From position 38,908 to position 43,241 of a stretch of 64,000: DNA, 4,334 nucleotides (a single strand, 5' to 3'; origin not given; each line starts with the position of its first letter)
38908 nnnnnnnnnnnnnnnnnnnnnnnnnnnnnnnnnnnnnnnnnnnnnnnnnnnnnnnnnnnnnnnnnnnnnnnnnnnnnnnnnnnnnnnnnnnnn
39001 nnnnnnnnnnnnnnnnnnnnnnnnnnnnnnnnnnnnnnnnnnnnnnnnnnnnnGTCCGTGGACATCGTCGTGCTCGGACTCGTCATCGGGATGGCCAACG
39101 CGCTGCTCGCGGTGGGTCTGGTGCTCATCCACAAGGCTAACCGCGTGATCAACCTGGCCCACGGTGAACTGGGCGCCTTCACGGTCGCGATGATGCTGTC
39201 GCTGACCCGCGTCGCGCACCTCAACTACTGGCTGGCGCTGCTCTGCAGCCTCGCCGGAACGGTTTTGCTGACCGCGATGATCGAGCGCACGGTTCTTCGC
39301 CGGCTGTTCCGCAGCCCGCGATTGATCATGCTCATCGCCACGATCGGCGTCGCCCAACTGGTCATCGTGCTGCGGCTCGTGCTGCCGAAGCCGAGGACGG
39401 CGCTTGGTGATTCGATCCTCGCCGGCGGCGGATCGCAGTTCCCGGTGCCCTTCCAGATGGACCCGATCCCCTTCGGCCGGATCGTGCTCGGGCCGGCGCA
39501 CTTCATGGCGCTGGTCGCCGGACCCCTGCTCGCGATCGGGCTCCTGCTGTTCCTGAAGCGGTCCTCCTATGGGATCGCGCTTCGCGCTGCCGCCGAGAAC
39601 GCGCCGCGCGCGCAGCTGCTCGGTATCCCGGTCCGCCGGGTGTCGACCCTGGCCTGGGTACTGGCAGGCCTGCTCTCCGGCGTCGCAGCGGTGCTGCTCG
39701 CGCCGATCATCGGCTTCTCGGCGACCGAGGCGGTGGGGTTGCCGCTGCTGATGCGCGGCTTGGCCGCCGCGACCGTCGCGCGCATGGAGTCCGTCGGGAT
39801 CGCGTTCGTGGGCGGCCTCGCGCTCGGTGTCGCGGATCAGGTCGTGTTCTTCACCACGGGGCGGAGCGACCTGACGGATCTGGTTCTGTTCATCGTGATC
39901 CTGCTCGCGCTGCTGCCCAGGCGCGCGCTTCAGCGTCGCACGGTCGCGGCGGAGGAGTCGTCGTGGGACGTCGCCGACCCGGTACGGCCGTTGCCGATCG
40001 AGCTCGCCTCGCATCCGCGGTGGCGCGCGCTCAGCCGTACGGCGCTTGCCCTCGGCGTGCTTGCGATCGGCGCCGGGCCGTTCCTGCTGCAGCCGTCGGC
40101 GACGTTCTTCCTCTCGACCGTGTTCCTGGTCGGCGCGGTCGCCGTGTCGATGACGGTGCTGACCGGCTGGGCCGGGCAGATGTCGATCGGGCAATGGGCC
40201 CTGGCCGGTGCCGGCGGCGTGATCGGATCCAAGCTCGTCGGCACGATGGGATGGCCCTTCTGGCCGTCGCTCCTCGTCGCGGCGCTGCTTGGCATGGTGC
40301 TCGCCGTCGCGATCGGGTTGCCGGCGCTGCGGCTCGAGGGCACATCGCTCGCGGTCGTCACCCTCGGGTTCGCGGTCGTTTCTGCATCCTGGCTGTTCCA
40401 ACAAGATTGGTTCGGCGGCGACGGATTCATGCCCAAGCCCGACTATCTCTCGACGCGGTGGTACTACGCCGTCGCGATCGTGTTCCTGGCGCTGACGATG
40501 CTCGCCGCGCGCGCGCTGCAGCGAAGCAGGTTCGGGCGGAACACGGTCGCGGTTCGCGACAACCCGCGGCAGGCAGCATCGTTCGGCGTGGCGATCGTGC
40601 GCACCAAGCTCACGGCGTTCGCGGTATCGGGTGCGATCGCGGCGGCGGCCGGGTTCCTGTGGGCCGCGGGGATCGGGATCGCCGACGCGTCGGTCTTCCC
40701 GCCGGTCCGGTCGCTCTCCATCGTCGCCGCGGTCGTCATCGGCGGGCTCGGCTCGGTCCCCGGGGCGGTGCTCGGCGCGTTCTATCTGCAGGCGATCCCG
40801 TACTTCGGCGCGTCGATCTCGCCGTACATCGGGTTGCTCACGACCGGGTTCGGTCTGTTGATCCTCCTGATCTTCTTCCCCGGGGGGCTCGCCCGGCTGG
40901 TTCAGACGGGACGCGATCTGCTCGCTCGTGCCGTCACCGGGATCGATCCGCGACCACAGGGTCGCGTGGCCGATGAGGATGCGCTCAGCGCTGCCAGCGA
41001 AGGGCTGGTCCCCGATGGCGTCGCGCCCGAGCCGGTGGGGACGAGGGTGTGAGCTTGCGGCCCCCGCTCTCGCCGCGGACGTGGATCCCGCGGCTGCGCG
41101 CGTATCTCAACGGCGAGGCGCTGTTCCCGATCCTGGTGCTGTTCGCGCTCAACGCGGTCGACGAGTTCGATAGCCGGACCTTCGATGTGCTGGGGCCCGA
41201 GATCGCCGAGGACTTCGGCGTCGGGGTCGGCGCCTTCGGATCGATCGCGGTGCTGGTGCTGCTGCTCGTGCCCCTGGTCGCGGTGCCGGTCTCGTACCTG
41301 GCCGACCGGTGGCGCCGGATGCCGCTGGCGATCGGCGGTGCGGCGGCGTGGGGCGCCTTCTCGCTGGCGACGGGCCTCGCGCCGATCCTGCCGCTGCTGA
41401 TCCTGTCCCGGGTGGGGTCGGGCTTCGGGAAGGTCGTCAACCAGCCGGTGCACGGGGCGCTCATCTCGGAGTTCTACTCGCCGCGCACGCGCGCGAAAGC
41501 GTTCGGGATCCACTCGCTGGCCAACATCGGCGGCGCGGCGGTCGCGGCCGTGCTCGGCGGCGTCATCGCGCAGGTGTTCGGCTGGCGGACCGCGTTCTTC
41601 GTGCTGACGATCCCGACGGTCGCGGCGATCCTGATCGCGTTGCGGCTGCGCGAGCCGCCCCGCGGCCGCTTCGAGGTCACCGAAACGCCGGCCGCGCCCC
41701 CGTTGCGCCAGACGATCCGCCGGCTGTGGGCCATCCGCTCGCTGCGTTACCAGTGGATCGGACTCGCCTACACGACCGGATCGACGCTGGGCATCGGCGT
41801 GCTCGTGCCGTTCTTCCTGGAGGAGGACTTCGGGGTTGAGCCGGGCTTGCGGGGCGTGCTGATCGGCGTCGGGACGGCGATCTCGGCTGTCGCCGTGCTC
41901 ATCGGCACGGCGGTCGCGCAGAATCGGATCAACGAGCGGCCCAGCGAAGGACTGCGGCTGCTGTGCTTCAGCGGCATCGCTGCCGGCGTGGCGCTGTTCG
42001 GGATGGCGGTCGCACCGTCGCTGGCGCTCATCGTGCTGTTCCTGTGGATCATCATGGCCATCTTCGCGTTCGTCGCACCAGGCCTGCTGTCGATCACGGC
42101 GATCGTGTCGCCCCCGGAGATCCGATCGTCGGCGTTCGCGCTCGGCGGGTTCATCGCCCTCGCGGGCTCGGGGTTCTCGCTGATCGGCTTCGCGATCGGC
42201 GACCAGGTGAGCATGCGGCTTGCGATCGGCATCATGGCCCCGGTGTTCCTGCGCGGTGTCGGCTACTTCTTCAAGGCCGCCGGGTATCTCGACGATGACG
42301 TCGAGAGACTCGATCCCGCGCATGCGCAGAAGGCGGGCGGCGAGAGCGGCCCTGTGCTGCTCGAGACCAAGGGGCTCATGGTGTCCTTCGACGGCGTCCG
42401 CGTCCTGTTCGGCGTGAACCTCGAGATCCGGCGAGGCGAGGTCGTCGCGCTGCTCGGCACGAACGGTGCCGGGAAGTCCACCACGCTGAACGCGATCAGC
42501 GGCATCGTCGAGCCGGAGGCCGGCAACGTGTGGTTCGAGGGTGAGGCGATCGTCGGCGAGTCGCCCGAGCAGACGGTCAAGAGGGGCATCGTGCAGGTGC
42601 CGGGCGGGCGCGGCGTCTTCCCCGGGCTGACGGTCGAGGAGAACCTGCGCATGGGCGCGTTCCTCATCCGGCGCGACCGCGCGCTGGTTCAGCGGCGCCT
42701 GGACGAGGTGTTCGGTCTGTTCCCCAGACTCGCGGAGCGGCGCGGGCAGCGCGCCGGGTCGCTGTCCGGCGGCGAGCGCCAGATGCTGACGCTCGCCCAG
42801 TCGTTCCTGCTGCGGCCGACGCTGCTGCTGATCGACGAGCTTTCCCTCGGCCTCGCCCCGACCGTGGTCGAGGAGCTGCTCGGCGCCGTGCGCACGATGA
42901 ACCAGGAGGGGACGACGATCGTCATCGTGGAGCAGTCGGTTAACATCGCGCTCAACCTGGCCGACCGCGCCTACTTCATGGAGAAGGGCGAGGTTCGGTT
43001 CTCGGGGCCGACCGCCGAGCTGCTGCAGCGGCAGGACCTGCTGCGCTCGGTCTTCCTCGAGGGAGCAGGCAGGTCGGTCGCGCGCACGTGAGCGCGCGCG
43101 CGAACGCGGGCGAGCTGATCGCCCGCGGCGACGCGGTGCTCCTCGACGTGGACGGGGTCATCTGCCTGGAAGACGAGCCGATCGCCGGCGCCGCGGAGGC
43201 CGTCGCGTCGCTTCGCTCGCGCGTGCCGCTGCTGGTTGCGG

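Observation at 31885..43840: Co-directional 12 kb cluster: split Liv-type ABC importer interleaved with DegT aminotransferase, Gfo/Idh/MocA oxidoreductase, metallophosphoesterase-propeller fusion and HAD phosphatase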

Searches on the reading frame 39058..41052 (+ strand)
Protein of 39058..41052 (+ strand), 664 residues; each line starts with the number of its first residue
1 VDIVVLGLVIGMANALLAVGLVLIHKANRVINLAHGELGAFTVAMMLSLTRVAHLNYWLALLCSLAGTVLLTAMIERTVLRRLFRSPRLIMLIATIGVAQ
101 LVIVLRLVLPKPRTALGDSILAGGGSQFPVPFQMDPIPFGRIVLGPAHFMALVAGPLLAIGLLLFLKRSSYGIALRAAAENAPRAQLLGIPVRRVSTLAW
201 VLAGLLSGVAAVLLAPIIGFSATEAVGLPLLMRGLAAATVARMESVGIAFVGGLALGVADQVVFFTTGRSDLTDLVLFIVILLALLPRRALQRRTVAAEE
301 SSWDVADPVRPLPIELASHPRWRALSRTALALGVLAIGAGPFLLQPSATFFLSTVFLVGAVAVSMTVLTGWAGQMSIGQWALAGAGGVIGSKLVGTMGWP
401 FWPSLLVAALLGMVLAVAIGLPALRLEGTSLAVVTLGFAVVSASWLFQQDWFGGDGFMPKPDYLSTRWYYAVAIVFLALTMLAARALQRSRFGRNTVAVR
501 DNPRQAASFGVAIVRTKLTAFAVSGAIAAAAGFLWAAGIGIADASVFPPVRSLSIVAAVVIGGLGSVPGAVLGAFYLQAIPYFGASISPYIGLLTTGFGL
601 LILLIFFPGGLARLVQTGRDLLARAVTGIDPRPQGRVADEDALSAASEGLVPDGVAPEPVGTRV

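Call 4: search_protein_families(library=pfam, proteins=[window:39058-41052:+], max_evalue=0.01)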
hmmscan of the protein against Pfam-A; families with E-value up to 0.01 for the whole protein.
window:39058-41052:+ (664 aa): 1 family
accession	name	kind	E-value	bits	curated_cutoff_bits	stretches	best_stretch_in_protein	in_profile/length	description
PF02653.21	BPD_transp_2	-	3.8e-53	180.8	26.8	2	349-580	3-242/269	Branched-chain amino acid transport system / permease component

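Call 5: search_protein_families(library=ncbifam, proteins=[window:39058-41052:+], max_evalue=0.01)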
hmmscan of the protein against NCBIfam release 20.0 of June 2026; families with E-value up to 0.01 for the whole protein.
window:39058-41052:+ (664 aa): 11 families
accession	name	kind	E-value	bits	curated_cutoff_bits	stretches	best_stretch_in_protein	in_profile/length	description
TIGR03409.1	urea_trans_UrtB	equivalog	4.6e-26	92.2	250.3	2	3-285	3-280/291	urea ABC transporter permease subunit UrtB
TIGR03408.1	urea_trans_UrtC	equivalog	1.9e-21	77.1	296.2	2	401-612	88-311/313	urea ABC transporter permease subunit UrtC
NF008011.0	PRK10740.1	equivalog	7.5e-21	75.1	379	2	5-294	13-303/308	high-affinity branched-chain amino acid ABC transporter permease LivH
NF008450.0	PRK11301.1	subfamily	5.5e-18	65.6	366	2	468-612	263-406/418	high-affinity branched-chain amino acid ABC transporter permease LivM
TIGR03727.1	urea_t_UrtC_arc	equivalog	1.5e-16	60.3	575.55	1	329-617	31-343/369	urea ABC transporter, permease protein UrtC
NF007014.0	PRK09478.1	equivalog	1.2e-12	47.8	386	2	471-582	190-301/336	galactose/methyl galactoside ABC transporter permease MglC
TIGR03622.1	urea_t_UrtB_arc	equivalog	2.6e-12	46.6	374.25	1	15-287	15-273/284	urea ABC transporter, permease protein UrtB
NF011961.0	PRK15432.1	equivalog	1e-09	38.1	388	1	348-581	38-276/344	autoinducer 2 ABC transporter permease LsrC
NF008441.0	PRK11285.1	equivalog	6.1e-08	32.1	378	2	478-565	187-273/333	L-arabinose ABC transporter permease AraH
NF040906.3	GguB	equivalog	3.9e-06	26.3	450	1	471-578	226-338/375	multiple monosaccharide ABC transporter permease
NF008630.0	PRK11618.1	equivalog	5.9e-05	22.4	363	2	358-580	46-282/331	galactofuranose ABC transporter, permease protein YjfF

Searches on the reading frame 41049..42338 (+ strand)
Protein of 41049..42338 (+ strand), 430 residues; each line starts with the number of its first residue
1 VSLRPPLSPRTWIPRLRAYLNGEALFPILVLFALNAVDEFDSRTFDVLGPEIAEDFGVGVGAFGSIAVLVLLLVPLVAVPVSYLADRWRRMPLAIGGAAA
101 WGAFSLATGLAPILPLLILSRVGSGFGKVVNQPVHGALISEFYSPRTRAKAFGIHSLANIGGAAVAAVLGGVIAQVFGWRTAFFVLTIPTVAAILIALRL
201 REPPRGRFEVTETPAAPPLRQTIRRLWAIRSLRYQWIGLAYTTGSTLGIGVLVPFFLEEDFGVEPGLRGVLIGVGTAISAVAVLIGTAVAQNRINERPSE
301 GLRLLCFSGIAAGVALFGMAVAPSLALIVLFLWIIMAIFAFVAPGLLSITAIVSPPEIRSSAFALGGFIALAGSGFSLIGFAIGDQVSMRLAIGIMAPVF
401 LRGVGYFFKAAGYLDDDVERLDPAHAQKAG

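Call 67: search_solved_structures(query=window:41049-42338:+, max_evalue=0.01)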
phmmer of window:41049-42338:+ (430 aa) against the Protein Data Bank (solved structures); distinct sequences matched with E-value up to 0.01: 11.
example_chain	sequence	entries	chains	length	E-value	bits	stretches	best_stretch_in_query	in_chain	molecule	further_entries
6e8j_A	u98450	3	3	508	2.9e-12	49.3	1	25-181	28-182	Major facilitator family transporter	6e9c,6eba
9boi_A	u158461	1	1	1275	1.3e-09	40.6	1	23-322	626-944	mVenus,Maltose/maltodextrin-binding periplasmic protein,Protein spinster homolog 1,Designe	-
7d5p_A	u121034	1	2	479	8.7e-09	37.9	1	48-216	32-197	Drug transporter, putative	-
7d5q_A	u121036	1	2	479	8.7e-09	37.9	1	48-216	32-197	Drug transporter, putative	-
29om_A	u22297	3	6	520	2.9e-08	36.2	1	64-200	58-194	Antiseptic resistance protein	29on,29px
3wdo_A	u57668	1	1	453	1.6e-07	33.7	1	72-197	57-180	MFS Transporter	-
8zar_J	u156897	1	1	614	3.1e-06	29.4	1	12-208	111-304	Multidrug export protein EmrB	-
8zal_J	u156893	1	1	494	1.8e-05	27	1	37-208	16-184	Multidrug export protein EmrB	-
7y58_A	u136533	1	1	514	6.4e-05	25.1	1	65-201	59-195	Antiseptic resistance protein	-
6e9o_B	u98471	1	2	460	0.00034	22.7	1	28-206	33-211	D-galactonate transport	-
6e9n_A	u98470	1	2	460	0.00035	22.7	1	28-206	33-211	D-galactonate transport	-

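Call 68: search_protein_families(library=ncbifam, proteins=[window:41049-42338:+], max_evalue=0.01)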
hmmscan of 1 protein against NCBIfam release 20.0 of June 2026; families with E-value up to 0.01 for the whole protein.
window:41049-42338:+ (430 aa): 32 families (the best 25 are shown)
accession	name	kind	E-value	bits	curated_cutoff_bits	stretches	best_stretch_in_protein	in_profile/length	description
TIGR00895.1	2A0115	subfamily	1.1e-16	60.8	418.55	1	28-204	19-196/398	aromatic acid/H+ symport family MFS transporter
TIGR00880.1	2_A_01_02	superfamily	1.2e-15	57.8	131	1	68-199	4-136/141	multidrug resistance protein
NF000031.1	MFS_efflux_LmrA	exception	1.2e-13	50.6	850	1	84-200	89-205/484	lincomycin efflux MFS transporter Lmr(A)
TIGR00881.1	2A0104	subfamily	5e-13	48.8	407.75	1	43-205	12-176/379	phosphoglycerate transporter protein PgtP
TIGR00711.1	efflux_EmrB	subfamily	2e-12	46.6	230.2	1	41-199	17-175/485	DHA2 family efflux MFS transporter permease subunit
NF008586.0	PRK11551.1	equivalog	1.8e-11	43.7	410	1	26-360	15-343/406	3-(3-hydroxy-phenyl)propionate transporter MhpT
TIGR00893.1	2A0114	subfamily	6.3e-10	38.5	395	1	49-373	17-359/399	D-galactonate transporter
TIGR00710.1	efflux_Bcr_CflA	subfamily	1.2e-09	38.1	200.9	1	50-388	29-356/385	Bcr/CflA family efflux MFS transporter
NF011571.1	PRK14995.1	subfamily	2.4e-09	36.5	701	1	70-197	51-177/493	SmvA family efflux MFS transporter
NF053517.1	HbztTptrPcaK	equivalog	3.5e-09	36.1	770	1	28-225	21-217/437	4-hydroxybenzoate transporter PcaK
NF000391.1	EmrB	exception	1.6e-07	30.4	925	1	37-199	22-184/501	multidrug efflux MFS transporter permease subunit EmrB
NF000089.1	qac_MFS_AB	exception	2.1e-07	30.1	900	1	71-196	65-189/514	QacA/B family quaternary ammonium compound efflux MFS transporter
NF008661.1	PRK11663.1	subfamily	2.8e-07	29.9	564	1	31-205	35-210/439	MFS transporter family glucose-6-phosphate receptor UhpC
NF002921.0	PRK03545.1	equivalog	3.6e-07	29.5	401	1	50-199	37-186/396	sugar transporter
NF008654.0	PRK11652.1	equivalog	5.2e-07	28.9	479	1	50-199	33-183/397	multidrug efflux MFS transporter EmrD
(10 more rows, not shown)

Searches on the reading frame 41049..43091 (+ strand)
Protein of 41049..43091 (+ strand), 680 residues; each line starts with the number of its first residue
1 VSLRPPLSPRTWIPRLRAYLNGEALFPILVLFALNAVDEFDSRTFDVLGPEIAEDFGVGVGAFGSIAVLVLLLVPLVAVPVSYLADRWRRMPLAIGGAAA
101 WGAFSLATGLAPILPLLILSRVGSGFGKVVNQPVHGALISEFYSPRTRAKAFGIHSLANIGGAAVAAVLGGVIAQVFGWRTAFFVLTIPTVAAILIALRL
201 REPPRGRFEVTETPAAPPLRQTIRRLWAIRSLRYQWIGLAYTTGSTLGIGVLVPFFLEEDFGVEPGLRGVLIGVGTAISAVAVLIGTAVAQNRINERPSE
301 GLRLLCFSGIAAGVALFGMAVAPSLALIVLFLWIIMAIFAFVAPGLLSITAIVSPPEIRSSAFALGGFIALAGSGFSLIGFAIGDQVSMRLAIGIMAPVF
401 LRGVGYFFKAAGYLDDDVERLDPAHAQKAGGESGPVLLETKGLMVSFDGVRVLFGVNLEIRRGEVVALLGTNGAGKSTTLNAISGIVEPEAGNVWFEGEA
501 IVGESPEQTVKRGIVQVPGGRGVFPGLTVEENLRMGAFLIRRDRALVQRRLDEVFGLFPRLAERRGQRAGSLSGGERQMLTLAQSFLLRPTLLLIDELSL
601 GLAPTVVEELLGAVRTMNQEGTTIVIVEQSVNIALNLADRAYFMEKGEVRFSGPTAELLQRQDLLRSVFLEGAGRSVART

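Call 4: search_protein_families(library=pfam, proteins=[window:41049-43091:+], max_evalue=0.01)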
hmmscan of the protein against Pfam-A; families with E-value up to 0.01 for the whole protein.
window:41049-43091:+ (680 aa): 6 families
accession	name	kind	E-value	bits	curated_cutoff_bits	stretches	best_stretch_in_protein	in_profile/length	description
PF07690.21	MFS_1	-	9.5e-39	133.7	33.4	1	32-376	2-345/347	Major Facilitator Superfamily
PF00005.33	ABC_tran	-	4e-27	95.9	25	1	455-597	3-134/137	ABC transporter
PF13304.12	AAA_21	-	8.1e-08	33.1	27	1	565-626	231-295/304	AAA domain, putative AbiEii toxin, Type IV TA system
PF00083.30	Sugar_tr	-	4.5e-05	22.9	22.3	1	78-205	63-196/452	Sugar (and other) transporter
PF13555.12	AAA_29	-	0.00038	20.6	27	1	457-491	16-50/61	P-loop containing region of AAA domain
PF02463.25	SMC_N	-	0.0046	16.9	40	0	464-484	25-45/220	RecF/RecN/SMC N terminal domain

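Call 5: search_protein_families(library=ncbifam, proteins=[window:41049-43091:+], max_evalue=0.01)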
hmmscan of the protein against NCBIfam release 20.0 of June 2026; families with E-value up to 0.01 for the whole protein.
window:41049-43091:+ (680 aa): 216 families (the best 25 are shown)
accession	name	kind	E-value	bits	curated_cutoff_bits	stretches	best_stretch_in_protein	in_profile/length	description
NF008626.0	PRK11614.1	equivalog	4e-58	196.7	441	1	442-672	10-237/237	high-affinity branched-chain amino acid ABC transporter ATP-binding protein LivF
TIGR03410.1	urea_trans_UrtE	equivalog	6.1e-56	189.5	285.8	1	438-660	1-221/230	urea ABC transporter ATP-binding subunit UrtE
TIGR04406.1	LPS_export_lptB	equivalog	4.2e-39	134.3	240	1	438-670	2-233/239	LPS export ABC transporter ATP-binding protein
TIGR01188.1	drrA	subfamily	3.5e-37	128.3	312.45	1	447-661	3-214/302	daunorubicin resistance ABC transporter, ATP-binding protein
NF011967.0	PRK15439.1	equivalog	1.7e-32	112.6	586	1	435-665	9-233/510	autoinducer 2 ABC transporter ATP-binding protein LsrA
NF047930.1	ABC_ATP_B6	equivalog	3.2e-32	111.8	670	1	441-648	6-213/510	putative B6 ABC transporter ATP-binding protein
TIGR03411.1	urea_trans_UrtD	equivalog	5.7e-32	111.3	304.1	1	437-660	2-231/242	urea ABC transporter ATP-binding protein UrtD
NF010171.0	PRK13652.1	equivalog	2.2e-31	109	476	1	437-671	3-238/277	cobalt transporter ATP-binding subunit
TIGR03864.1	PQQ_ABC_ATP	hypoth_equivalog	4.7e-30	104.8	302.25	1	438-665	2-228/236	ABC transporter, ATP-binding subunit, PQQ-dependent alcohol dehydrogenase system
NF010068.0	PRK13548.1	equivalog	7.2e-30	103.9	261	1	437-669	5-240/261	heme ABC transporter ATP-binding protein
TIGR03265.1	PhnT2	equivalog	7.7e-30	104.3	457.7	1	442-660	9-224/353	putative 2-aminoethylphosphonate ABC transporter ATP-binding protein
NF008144.0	PRK10895.1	equivalog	8.3e-29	100.7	381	1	438-670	4-235/241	LPS export ABC transporter ATP-binding protein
NF043075.1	MMSYN1_0197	equivalog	9e-29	100.5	550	1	437-657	2-219/341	spermidine/putrescine ABC transporter ATP-binding protein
NF040840.2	tungstate_WtpC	equivalog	1.2e-28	100.5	440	1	455-661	18-221/347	tungstate ABC transporter ATP-binding protein WtpC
TIGR00968.1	3a0106s01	subfamily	1.5e-28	99.9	342.75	1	446-659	9-219/237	sulfate ABC transporter ATP-binding protein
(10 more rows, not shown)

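Call 52: find_homologous_proteins(query=window:41049-43091:+)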
Query window:41049-43091:+ (680 aa): 635 proteins with E <= 0.001 among 8000 candidates; the best 120 are listed.
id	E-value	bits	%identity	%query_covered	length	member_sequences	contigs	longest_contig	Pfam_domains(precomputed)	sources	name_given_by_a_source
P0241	0.0e+0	1447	100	100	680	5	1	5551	PF00005.34,PF07690.22,PF13304.13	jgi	-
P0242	0.0e+0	1332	92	100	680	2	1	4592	PF00005.34,PF07690.22,PF13304.13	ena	-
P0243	0.0e+0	1202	84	98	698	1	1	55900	PF00005.34,PF00083.31,PF07690.22,PF13304.13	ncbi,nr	ncbi:MAG: MFS transporter [Acidobacteria bacterium]|nr:MFS transporter [Acidobacteriota bacterium]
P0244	0.0e+0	1059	71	98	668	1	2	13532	PF00005.34,PF07690.22,PF13304.13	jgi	jgi:branched-chain amino acid transport system ATP-binding protein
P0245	0.0e+0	1047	72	98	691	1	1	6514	PF00005.34,PF07690.22,PF13304.13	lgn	-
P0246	0.0e+0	1043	73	98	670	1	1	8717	PF00005.34,PF07690.22,PF13304.13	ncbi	-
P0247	0.0e+0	1038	72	98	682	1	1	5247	PF00005.34,PF07690.22,PF13304.13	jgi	jgi:ABC-type branched-subunit amino acid transport system ATPase component/predicted MFS family arab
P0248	0.0e+0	1034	71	98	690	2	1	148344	PF00005.34,PF07690.22,PF13304.13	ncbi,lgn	-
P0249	0.0e+0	1033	72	98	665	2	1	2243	PF00005.34,PF00083.31,PF07690.22,PF13304.13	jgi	jgi:branched-chain amino acid transport system ATP-binding protein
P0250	0.0e+0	1033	72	97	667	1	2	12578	PF00005.34,PF07690.22,PF13304.13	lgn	-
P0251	0.0e+0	1032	72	97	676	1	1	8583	PF00005.34,PF13555.13,PF07690.22,PF13304.13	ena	-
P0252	0.0e+0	1031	71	99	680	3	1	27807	PF00005.34,PF07690.22,PF13304.13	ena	-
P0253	0.0e+0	1027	70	96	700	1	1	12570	PF00005.34,PF07690.22,PF13304.13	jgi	jgi:ABC-type branched-subunit amino acid transport system ATPase component/predicted MFS family arab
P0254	0.0e+0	1025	70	99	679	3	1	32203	PF00005.34,PF07690.22,PF13304.13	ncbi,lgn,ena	ncbi:MAG: MFS transporter [Actinomycetota bacterium]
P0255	0.0e+0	1022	72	97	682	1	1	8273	PF00005.34,PF00083.31,PF07690.22,PF13304.13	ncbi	-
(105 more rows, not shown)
